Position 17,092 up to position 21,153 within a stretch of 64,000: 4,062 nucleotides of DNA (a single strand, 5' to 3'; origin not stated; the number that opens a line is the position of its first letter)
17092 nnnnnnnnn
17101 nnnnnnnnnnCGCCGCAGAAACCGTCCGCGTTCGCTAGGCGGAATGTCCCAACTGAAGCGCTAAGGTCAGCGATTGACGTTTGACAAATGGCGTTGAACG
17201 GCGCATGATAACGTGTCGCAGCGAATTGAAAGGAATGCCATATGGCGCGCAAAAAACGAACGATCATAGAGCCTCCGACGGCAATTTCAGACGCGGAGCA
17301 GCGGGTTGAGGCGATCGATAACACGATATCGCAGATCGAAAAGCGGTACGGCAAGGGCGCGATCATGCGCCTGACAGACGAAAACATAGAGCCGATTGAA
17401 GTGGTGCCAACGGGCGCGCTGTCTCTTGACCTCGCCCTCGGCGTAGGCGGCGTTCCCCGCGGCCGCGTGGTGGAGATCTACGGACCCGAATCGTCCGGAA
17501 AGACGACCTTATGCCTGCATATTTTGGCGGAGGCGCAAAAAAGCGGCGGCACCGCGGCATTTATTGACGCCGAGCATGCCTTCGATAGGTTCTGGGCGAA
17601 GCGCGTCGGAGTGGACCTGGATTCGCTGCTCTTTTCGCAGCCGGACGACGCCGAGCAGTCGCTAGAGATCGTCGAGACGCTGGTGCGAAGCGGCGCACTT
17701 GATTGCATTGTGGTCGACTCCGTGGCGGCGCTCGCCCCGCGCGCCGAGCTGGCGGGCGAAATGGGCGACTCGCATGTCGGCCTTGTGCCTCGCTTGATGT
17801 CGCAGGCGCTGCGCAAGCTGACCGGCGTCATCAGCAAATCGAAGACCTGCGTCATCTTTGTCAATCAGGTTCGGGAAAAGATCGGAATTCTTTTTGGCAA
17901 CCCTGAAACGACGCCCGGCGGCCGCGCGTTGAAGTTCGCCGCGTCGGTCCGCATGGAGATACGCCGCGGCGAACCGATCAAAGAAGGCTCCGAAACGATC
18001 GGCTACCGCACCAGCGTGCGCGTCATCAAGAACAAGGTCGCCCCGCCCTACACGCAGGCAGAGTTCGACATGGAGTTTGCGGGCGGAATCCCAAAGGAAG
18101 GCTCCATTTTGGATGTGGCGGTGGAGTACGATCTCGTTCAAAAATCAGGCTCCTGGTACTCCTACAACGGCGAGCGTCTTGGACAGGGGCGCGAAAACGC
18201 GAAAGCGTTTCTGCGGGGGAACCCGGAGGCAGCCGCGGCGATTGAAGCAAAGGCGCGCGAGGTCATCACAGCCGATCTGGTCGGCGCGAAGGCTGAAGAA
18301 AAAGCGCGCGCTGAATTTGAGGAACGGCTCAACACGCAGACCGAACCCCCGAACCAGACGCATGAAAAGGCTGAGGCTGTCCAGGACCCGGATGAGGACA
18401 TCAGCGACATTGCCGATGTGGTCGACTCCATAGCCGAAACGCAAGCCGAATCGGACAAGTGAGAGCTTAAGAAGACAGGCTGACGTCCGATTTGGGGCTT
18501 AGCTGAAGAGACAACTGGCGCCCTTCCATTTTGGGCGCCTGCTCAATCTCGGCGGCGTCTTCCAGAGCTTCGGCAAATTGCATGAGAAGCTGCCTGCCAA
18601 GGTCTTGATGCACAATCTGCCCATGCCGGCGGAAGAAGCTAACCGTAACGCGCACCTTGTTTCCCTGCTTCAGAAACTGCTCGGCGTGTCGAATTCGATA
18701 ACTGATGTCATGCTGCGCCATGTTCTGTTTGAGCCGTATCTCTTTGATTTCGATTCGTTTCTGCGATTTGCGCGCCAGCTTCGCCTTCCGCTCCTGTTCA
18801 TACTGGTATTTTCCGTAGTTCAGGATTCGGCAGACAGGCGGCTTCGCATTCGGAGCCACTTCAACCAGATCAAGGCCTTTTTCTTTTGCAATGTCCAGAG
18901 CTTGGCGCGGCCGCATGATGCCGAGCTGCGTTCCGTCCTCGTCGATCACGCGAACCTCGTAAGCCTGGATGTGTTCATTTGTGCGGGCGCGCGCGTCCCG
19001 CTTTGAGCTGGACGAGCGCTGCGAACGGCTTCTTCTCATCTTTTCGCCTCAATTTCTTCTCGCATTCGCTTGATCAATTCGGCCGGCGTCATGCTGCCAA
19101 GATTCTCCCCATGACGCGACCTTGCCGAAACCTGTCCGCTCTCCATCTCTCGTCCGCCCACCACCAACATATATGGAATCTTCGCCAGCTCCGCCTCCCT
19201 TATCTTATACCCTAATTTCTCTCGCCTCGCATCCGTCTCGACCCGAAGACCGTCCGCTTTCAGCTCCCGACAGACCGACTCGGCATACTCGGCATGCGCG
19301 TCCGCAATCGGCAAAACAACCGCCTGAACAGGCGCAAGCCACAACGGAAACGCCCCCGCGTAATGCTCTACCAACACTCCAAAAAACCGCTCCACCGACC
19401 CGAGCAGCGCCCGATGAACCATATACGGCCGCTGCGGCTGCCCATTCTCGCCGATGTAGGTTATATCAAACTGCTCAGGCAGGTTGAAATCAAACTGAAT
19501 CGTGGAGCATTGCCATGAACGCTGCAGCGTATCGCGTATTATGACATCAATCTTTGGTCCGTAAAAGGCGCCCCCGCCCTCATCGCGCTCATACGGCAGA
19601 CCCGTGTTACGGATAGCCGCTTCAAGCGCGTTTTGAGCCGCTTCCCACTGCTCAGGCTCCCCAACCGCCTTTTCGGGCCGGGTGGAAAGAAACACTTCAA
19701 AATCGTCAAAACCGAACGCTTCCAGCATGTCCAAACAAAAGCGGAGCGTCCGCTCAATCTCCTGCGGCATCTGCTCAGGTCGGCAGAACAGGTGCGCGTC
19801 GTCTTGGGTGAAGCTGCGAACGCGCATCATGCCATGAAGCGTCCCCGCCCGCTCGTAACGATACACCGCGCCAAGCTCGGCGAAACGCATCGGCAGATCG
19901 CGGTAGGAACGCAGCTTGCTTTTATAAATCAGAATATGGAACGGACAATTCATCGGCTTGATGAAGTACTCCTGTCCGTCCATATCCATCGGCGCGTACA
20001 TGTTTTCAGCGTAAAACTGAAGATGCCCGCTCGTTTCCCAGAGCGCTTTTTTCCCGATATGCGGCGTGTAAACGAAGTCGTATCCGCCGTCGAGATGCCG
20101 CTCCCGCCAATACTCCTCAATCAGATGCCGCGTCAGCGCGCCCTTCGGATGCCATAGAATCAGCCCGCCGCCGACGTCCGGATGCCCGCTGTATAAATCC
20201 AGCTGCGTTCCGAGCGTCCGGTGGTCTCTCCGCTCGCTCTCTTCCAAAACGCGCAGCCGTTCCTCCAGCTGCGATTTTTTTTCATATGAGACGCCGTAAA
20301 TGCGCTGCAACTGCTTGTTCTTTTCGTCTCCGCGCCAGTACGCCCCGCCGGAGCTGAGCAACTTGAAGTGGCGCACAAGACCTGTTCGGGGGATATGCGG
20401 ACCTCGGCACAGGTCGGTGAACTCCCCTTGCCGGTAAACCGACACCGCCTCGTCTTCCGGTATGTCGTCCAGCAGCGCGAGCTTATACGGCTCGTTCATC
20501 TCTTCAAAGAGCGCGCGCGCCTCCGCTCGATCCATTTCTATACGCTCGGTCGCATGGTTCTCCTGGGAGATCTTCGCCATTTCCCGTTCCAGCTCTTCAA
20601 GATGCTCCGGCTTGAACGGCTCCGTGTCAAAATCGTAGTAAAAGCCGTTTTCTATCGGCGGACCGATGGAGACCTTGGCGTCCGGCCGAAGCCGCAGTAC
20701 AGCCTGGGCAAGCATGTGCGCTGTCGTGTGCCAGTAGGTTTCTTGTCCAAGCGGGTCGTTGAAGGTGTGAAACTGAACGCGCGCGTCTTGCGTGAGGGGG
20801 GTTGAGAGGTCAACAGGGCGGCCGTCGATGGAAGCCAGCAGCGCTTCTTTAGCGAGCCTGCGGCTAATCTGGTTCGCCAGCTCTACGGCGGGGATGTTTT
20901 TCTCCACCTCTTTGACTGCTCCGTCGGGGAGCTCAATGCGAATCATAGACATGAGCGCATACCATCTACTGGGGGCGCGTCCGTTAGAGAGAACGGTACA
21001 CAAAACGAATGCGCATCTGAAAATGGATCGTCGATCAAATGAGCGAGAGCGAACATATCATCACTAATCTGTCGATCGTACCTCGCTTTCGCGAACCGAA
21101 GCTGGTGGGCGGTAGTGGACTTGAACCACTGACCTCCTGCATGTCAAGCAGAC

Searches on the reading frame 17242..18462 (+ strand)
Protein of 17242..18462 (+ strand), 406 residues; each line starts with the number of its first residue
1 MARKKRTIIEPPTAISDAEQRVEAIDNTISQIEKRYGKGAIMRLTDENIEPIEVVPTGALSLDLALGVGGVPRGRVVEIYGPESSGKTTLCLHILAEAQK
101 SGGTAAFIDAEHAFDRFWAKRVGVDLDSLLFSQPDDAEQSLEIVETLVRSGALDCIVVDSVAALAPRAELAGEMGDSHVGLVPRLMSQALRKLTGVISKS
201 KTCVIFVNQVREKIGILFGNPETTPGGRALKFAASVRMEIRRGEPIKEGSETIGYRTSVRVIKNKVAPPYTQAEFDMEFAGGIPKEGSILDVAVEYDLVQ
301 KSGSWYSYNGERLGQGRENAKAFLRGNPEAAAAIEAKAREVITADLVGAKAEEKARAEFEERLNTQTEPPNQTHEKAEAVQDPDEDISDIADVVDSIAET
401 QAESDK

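Call 10: search_protein_families(library=pfam, proteins=[window:17242-18462:+], max_evalue=0.001)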
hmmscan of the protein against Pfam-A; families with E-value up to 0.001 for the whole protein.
window:17242-18462:+ (406 aa): 6 families
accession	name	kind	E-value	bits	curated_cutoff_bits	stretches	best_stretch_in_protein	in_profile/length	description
PF00154.27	RecA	-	6.4e-124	413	27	1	24-283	2-261/262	recA bacterial DNA recombination protein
PF21096.2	RecA_C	-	2e-25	89.1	27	1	287-341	1-55/57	RecA C-terminal domain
PF08423.17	Rad51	-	1e-09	38.5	22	1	55-244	8-213/244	Rad51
PF06745.19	ATPase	-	1.4e-08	34.8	26.6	1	55-129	1-77/231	KaiC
PF13191.12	AAA_16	-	9.2e-06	26.7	32.6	1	72-208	22-139/167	AAA ATPase domain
PF01637.24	ATPase_2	-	0.00039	20.7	33.2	1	76-112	22-58/225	ATPase domain predominantly from Archaea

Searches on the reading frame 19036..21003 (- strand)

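Call 10: search_protein_families(library=pfam, proteins=[window:19036-21003:-], max_evalue=0.001)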
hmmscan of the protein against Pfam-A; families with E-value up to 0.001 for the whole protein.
window:19036-21003:- (655 aa): 4 families
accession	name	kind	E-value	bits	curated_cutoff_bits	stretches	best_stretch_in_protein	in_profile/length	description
PF00587.30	tRNA-synt_2b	-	5e-46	157.4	29.3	1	342-548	7-179/179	tRNA synthetase class II core domain (G, H, P, S and T)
PF03129.25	HGTP_anticodon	-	3.4e-24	85.3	21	1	560-649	1-93/94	Anticodon binding domain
PF07973.19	tRNA_SAD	-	6.4e-18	64.9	24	1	187-236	1-44/44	Threonyl and Alanyl tRNA synthetase second additional domain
PF02824.27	TGS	-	9.1e-12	45.3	22.2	1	21-80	1-60/60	TGS domain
